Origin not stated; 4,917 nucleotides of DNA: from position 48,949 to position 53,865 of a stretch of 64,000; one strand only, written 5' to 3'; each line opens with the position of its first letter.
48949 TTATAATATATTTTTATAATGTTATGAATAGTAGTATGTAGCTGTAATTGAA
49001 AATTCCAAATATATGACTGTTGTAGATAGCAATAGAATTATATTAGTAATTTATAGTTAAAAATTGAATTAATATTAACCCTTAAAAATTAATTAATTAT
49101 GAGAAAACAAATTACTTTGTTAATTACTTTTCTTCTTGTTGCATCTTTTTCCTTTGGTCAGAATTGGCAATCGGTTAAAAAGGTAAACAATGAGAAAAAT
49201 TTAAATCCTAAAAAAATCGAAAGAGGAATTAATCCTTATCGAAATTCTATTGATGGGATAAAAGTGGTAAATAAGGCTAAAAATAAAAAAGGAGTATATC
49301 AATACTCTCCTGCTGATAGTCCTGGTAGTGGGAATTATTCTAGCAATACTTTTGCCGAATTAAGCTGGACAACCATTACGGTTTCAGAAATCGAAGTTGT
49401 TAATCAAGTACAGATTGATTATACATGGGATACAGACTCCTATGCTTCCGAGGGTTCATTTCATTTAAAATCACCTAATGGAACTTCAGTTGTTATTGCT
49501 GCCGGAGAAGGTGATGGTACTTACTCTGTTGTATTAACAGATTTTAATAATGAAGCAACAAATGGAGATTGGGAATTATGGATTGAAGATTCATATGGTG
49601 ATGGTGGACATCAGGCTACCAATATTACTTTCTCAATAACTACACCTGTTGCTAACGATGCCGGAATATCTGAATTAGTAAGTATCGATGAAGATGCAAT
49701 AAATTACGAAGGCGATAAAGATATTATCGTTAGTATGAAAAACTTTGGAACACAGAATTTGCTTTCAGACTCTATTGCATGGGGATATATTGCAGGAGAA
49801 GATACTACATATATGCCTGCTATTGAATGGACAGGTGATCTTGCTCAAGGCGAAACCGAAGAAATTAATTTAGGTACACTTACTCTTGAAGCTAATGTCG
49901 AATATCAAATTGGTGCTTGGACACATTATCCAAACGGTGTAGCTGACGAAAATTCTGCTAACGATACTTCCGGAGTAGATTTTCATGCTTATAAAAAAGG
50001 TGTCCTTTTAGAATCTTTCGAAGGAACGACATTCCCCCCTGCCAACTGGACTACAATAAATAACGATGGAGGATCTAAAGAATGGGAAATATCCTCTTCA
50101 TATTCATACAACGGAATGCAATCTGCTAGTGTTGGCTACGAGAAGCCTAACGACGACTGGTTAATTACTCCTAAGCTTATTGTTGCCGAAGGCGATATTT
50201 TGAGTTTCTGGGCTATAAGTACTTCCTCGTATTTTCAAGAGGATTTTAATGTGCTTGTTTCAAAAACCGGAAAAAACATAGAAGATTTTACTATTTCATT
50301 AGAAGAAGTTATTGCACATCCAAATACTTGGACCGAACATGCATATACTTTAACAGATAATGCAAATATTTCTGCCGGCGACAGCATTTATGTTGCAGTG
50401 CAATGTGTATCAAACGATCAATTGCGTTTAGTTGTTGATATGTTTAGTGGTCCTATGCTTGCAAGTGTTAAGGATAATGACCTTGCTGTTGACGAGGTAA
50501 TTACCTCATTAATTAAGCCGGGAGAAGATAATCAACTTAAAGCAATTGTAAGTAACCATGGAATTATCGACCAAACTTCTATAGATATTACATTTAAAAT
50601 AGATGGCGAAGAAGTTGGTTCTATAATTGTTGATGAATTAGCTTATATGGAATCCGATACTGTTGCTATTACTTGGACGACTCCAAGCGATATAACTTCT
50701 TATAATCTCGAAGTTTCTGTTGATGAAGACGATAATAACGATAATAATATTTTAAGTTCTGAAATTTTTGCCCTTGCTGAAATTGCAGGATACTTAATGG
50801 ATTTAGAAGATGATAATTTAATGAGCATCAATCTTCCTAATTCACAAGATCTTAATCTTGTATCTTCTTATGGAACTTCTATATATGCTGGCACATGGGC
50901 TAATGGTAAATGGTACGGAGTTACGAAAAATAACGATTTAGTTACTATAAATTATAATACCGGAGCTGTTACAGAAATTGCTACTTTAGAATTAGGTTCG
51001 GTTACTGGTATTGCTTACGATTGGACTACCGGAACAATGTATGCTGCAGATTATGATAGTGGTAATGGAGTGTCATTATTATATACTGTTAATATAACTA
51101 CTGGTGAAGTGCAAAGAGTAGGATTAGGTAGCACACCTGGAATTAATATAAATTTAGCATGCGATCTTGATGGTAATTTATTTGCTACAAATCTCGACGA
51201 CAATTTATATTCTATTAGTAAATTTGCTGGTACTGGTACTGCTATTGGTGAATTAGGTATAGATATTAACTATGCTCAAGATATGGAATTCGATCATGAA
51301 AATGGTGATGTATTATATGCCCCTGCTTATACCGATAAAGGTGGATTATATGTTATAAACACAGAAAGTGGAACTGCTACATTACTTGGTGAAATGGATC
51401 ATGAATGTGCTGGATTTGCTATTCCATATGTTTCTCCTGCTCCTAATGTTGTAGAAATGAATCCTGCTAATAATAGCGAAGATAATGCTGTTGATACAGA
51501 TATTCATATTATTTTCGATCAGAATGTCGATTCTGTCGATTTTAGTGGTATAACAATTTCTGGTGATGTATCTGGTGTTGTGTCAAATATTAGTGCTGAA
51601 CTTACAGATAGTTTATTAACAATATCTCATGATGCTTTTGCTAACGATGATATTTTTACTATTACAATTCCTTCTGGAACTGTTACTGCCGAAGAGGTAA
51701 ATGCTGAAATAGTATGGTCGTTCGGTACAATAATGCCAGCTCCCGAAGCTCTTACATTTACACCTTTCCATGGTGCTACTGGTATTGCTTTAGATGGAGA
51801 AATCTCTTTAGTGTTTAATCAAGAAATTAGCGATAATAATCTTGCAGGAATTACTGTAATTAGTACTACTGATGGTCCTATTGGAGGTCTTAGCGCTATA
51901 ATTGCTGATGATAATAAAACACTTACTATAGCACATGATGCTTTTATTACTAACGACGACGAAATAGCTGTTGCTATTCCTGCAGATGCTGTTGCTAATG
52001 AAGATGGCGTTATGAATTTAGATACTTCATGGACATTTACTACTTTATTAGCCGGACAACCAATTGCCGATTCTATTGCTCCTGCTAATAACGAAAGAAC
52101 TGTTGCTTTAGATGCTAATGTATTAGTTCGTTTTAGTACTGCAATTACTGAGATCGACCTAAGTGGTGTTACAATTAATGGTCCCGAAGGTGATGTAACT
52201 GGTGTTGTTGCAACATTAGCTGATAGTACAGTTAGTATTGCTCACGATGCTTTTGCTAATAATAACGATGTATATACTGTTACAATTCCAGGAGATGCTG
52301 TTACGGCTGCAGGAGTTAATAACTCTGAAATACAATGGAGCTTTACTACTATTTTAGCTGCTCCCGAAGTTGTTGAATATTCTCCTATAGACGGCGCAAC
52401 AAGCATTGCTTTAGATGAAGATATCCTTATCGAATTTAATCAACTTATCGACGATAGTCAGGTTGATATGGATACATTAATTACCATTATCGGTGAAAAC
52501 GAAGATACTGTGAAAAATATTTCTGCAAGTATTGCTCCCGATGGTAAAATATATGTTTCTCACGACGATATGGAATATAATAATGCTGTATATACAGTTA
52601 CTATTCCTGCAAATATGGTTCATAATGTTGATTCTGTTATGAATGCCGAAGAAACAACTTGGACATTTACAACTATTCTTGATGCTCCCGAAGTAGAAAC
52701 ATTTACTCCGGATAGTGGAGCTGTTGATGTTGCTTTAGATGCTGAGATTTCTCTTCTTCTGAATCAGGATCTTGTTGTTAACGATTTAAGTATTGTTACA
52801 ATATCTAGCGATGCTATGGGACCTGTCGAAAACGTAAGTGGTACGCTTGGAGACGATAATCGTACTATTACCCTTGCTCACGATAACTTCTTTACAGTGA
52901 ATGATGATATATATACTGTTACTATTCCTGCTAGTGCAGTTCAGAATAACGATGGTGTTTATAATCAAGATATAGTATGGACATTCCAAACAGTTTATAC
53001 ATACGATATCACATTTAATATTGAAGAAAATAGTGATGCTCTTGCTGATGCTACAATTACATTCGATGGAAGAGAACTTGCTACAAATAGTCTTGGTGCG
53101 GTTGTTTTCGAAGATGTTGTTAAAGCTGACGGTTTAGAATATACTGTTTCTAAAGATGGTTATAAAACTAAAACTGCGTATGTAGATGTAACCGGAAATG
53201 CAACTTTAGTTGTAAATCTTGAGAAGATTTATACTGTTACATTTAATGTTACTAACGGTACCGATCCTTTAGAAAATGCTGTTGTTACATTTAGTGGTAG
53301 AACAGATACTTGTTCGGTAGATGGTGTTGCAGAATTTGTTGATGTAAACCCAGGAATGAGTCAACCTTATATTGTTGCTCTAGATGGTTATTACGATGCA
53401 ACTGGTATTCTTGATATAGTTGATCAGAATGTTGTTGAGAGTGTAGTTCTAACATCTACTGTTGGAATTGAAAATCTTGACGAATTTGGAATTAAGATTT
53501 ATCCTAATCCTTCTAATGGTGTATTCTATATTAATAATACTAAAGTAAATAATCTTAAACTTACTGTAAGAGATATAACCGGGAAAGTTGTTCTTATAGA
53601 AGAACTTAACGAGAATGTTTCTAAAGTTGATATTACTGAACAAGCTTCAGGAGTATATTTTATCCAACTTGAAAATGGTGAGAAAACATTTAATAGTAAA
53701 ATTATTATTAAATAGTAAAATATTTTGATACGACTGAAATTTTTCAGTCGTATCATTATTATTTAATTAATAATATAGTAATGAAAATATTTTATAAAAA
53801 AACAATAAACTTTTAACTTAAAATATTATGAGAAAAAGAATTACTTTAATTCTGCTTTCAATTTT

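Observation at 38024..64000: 26-kb same-strand island of T9SS cargo: two C25 peptidases, three giant modular adhesin-like proteins, one S8 subtilase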

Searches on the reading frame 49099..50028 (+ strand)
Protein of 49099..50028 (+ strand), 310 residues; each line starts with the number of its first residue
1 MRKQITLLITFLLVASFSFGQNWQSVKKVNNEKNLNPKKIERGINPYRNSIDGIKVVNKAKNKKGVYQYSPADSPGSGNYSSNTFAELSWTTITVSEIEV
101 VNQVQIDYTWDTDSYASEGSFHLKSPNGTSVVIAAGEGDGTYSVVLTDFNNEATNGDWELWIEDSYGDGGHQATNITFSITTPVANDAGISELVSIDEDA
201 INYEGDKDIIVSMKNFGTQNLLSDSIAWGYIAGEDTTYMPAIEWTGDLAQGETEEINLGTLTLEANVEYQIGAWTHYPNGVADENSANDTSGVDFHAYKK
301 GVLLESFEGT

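Call 46: search_protein_families(library=pfam, proteins=[window:49099-50028:+], max_evalue=0.1)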
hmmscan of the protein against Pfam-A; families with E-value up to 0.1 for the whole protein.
window:49099-50028:+ (310 aa): 1 family
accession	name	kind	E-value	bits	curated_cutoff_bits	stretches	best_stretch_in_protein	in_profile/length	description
PF01483.27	P_proprotein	-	0.00043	20.8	21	1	120-171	19-75/86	Proprotein convertase P-domain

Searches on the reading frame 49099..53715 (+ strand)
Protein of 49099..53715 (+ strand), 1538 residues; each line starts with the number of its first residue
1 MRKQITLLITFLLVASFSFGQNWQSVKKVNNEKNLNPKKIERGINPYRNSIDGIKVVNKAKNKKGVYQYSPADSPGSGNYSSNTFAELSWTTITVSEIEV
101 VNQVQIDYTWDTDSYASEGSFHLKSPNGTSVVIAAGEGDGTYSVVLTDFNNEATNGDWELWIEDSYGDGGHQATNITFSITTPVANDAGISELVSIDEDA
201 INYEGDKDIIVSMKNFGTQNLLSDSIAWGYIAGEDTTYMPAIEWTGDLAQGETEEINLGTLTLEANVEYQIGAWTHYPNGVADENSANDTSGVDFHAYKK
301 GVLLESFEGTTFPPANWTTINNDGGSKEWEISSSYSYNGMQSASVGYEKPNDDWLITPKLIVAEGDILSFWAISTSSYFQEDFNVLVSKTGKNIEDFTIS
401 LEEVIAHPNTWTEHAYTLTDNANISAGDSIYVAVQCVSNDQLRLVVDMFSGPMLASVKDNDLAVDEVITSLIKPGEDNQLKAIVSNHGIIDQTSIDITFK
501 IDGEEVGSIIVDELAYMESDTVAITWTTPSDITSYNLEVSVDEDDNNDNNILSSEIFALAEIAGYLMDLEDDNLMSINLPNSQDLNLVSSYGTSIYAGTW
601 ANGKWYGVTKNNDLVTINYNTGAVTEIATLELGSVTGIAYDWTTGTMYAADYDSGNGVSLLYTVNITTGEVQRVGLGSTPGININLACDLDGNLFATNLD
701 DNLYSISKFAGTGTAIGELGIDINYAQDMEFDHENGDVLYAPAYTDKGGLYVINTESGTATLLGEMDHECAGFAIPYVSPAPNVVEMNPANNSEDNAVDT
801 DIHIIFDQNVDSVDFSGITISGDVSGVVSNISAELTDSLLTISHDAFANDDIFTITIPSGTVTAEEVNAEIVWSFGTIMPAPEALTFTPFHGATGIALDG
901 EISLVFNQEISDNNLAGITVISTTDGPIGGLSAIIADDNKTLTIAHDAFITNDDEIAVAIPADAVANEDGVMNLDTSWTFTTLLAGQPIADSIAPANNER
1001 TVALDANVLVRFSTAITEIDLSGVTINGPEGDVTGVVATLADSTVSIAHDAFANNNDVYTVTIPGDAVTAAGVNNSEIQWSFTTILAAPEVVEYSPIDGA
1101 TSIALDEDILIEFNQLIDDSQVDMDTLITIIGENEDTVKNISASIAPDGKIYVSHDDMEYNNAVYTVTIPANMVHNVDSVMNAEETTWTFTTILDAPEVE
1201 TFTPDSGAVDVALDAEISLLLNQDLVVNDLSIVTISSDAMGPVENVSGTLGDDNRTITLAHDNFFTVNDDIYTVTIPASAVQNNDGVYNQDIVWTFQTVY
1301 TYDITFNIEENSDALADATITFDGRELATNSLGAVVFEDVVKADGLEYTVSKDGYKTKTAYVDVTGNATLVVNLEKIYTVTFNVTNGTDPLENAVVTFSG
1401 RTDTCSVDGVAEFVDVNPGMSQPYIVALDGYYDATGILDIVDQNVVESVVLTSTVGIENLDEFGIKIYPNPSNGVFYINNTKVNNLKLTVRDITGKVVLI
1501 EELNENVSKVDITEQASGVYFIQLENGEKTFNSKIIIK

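Call 3: search_protein_families(library=pfam, proteins=[window:49099-53715:+], max_evalue=0.01)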
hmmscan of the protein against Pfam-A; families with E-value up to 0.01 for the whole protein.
window:49099-53715:+ (1538 aa): 7 families
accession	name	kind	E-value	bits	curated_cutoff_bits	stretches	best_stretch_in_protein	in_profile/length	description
PF13205.12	Big_5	-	1.3e-42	145.3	23.6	5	1196-1298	4-105/105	Bacterial Ig-like domain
PF18962.6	Por_Secre_tail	-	3.4e-14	53.3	27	1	1467-1537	1-75/75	Secretion system C-terminal sorting domain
PF07675.18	Cleaved_Adhesin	-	3.2e-13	50.4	21.4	1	302-406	3-119/174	Cleaved Adhesin Domain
PF07705.17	CARDB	-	8.7e-12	45.6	22.7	1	460-545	2-87/101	CARDB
PF14339.12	DUF4394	-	4.6e-07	29.8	29.6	2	707-768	158-222/230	Domain of unknown function (DUF4394)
PF04234.18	CopC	-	0.0002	22.7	23.3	0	992-1062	6-73/92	CopC domain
PF01483.27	P_proprotein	-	0.002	18.6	21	1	120-169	19-73/86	Proprotein convertase P-domain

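Call 10: search_protein_families(library=ncbifam, proteins=[window:49099-53715:+], max_evalue=0.01)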
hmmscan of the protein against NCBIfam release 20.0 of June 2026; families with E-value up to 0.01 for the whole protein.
window:49099-53715:+ (1538 aa): 2 families
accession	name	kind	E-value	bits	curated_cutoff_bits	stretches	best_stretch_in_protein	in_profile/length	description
NF038128.1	choice_anch_J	domain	6.8e-23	81.7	30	1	303-440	2-149/162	choice-of-anchor J domain-containing protein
TIGR04183.1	Por_Secre_tail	domain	2.3e-13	49.9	23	1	1467-1538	1-72/72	T9SS type A sorting domain-containing protein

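Call 26: search_solved_structures(query=window:49099-53715:+, max_evalue=0.1)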
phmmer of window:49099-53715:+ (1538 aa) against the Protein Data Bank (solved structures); distinct sequences matched with E-value up to 0.1: 7.
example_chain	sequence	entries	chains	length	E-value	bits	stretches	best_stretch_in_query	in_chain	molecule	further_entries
3m1h_A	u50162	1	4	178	2.9e-07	31.7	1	302-406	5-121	Lysine specific cysteine protease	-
4itc_A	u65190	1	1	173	6.7e-07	30.5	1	303-406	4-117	Lys-gingipain W83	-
5jvk_A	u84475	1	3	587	2.4e-05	25.3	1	1449-1536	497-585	Uncharacterized protein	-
3km5_A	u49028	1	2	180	0.0004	21.3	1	304-409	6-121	Lysine specific cysteine protease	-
8glk_D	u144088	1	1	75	0.00045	21.1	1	1465-1537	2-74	Endonuclease I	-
2l0d_A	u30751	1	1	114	0.0005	21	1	471-558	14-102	Cell surface protein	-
7pzj_A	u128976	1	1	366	0.092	13.5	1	1442-1528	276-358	Lipase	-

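Call 47: find_homologous_proteins(query=window:49099-53715:+, max_evalue=0.00001)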
Query window:49099-53715:+ (1538 aa): 89 proteins with E <= 0.00001 among 8000 candidates.
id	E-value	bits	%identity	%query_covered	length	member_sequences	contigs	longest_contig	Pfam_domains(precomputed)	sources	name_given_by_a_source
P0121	0.0e+0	3378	100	100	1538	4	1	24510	PF13205.13,PF18962.8,PF07705.18,PF07675.19,PF14339.13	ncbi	-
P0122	0.0e+0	1966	58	99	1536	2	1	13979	PF13205.13,PF18962.8,PF08308.18,PF07705.18,PF07675.19,PF13620.13,PF14339.13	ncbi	-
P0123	0.0e+0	1952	59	100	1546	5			PF13205.13,PF18962.8,PF07705.18,PF07675.19,PF13620.13,PF14339.13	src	-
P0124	0.0e+0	1878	57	100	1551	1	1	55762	PF13205.13,PF18962.8,PF07705.18,PF07675.19,PF14339.13,PF04234.19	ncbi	ncbi:MAG: Ig-like domain-containing protein [Thiohalospira sp.]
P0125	0.0e+0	1811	54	100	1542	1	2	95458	PF13205.13,PF18962.8,PF07705.18,PF07675.19,PF13620.13,PF14339.13,PF04234.19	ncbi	ncbi:MAG: Ig-like domain-containing protein [Bacteroidales bacterium]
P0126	0.0e+0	1354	58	69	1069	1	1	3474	PF13205.13,PF07705.18,PF07675.19,PF14339.13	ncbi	ncbi:MAG: choice-of-anchor J domain-containing protein, partial [Bacteroidales bacterium]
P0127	0.0e+0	1210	57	64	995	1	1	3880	PF13205.13,PF07705.18,PF07675.19,PF14339.13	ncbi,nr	ncbi:MAG: choice-of-anchor J domain-containing protein, partial [Bacteroidota bacterium]|nr:choice-o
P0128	2.2e-76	276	47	10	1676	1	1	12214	PF16410.11,PF18962.8,PF07675.19,PF22544.3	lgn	-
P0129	2.0e-67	246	47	13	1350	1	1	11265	PF13715.13,PF18962.8,PF17802.8,PF07705.18,PF13620.13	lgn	-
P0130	1.7e-63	233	35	13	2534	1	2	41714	PF19190.7,PF07610.18,PF22076.3,PF00629.31,PF00635.33,PF21310.4,PF07705.18,PF22067.3,PF07675.19,PF22544.3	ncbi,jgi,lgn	-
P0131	1.0e-61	227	32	17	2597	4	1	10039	PF19190.7,PF22076.3,PF07705.18,PF22067.3,PF07675.19,PF22544.3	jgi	jgi:hypothetical protein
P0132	6.1e-58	215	35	26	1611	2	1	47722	PF13715.13,PF18962.8,PF07675.19,PF13620.13,PF22904.4,PF22544.3,PF00041.28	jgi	-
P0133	1.9e-56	210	26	31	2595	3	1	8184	PF19190.7,PF07610.18,PF22076.3,PF00629.31,PF00635.33,PF21310.4,PF07705.18,PF22067.3,PF07675.19,PF22544.3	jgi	-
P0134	3.0e-56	209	35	18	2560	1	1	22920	PF19190.7,PF22076.3,PF00629.31,PF07705.18,PF22067.3,PF07675.19,PF22544.3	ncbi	-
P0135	3.1e-56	209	38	10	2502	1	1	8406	PF19190.7,PF07610.18,PF00404.25,PF22076.3,PF00629.31,PF07705.18,PF07675.19,PF22544.3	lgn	-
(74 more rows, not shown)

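Call 48: find_encoding_contigs(protein=P0125, flank=10000, max_places=2)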
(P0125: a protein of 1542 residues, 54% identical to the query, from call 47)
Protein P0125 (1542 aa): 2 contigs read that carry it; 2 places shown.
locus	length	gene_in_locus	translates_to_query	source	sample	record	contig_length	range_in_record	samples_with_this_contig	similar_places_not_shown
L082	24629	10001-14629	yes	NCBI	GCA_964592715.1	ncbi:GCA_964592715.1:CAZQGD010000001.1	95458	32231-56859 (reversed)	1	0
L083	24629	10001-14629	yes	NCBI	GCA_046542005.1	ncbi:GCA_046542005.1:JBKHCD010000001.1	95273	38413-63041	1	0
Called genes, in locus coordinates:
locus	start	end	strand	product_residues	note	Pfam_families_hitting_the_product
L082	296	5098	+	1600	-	PF08126:Propeptide_C25, PF01364:Peptidase_C25, PF08308:PEGA (faint), PF17789:MG4 (faint), PF00431:CUB (weak), PF13620:CarboxypepD_reg, PF13715:CarbopepD_reg_2 (weak), PF18962:Por_Secre_tail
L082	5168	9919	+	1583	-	PF08126:Propeptide_C25, PF01364:Peptidase_C25, PF03785:Peptidase_C25_C, PF08308:PEGA (faint), PF00431:CUB (weak), PF13620:CarboxypepD_reg, PF13715:CarbopepD_reg_2 (weak), PF18962:Por_Secre_tail, +1 more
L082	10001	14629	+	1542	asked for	PF04234:CopC (faint), PF13620:CarboxypepD_reg (faint), PF14339:DUF4394 (faint), PF07675:Cleaved_Adhesin, PF07705:CARDB, PF13205:Big_5, PF18962:Por_Secre_tail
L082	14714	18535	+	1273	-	PF04234:CopC (faint), PF13205:Big_5, PF18962:Por_Secre_tail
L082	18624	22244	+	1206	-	PF00246:Peptidase_M14, PF13620:CarboxypepD_reg, PF13715:CarbopepD_reg_2, PF19190:BACON_2, PF18962:Por_Secre_tail (weak)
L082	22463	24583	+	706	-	PF13567:DUF4131, PF03772:Competence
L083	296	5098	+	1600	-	PF08126:Propeptide_C25, PF01364:Peptidase_C25, PF08308:PEGA (faint), PF17789:MG4 (faint), PF00431:CUB (weak), PF13620:CarboxypepD_reg, PF13715:CarbopepD_reg_2 (weak), PF18962:Por_Secre_tail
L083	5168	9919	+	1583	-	PF08126:Propeptide_C25, PF01364:Peptidase_C25, PF03785:Peptidase_C25_C, PF08308:PEGA (faint), PF00431:CUB (weak), PF13620:CarboxypepD_reg, PF13715:CarbopepD_reg_2 (weak), PF18962:Por_Secre_tail, +1 more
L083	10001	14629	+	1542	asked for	PF04234:CopC (faint), PF13620:CarboxypepD_reg (faint), PF14339:DUF4394 (faint), PF07675:Cleaved_Adhesin, PF07705:CARDB, PF13205:Big_5, PF18962:Por_Secre_tail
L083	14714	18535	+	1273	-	PF04234:CopC (faint), PF13205:Big_5, PF18962:Por_Secre_tail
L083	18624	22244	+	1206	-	PF00246:Peptidase_M14, PF13620:CarboxypepD_reg, PF13715:CarbopepD_reg_2, PF19190:BACON_2, PF18962:Por_Secre_tail (weak)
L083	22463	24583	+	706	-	PF13567:DUF4131, PF03772:Competence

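Call 49: find_encoding_contigs(protein=P0124, flank=10000, max_places=2)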
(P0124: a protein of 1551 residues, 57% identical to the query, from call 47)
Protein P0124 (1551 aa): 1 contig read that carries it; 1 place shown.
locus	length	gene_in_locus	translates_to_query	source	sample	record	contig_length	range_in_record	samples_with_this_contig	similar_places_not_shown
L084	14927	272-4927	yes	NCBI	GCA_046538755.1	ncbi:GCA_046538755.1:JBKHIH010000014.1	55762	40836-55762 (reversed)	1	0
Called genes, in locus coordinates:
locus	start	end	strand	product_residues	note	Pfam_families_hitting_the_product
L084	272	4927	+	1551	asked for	PF07675:Cleaved_Adhesin, PF04234:CopC (faint), PF07705:CARDB, PF14339:DUF4394 (weak), PF13205:Big_5, PF18962:Por_Secre_tail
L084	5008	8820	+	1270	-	PF13205:Big_5, PF18962:Por_Secre_tail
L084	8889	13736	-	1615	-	PF00005:ABC_tran (faint), PF02463:SMC_N (faint), PF03193:RsgA_GTPase (faint), PF13173:AAA_14 (faint), PF13191:AAA_16 (faint), PF13304:AAA_21 (faint), PF13481:AAA_25 (faint), PF17755:UvrA_DNA-bind, +4 more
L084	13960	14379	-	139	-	-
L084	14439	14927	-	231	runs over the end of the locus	-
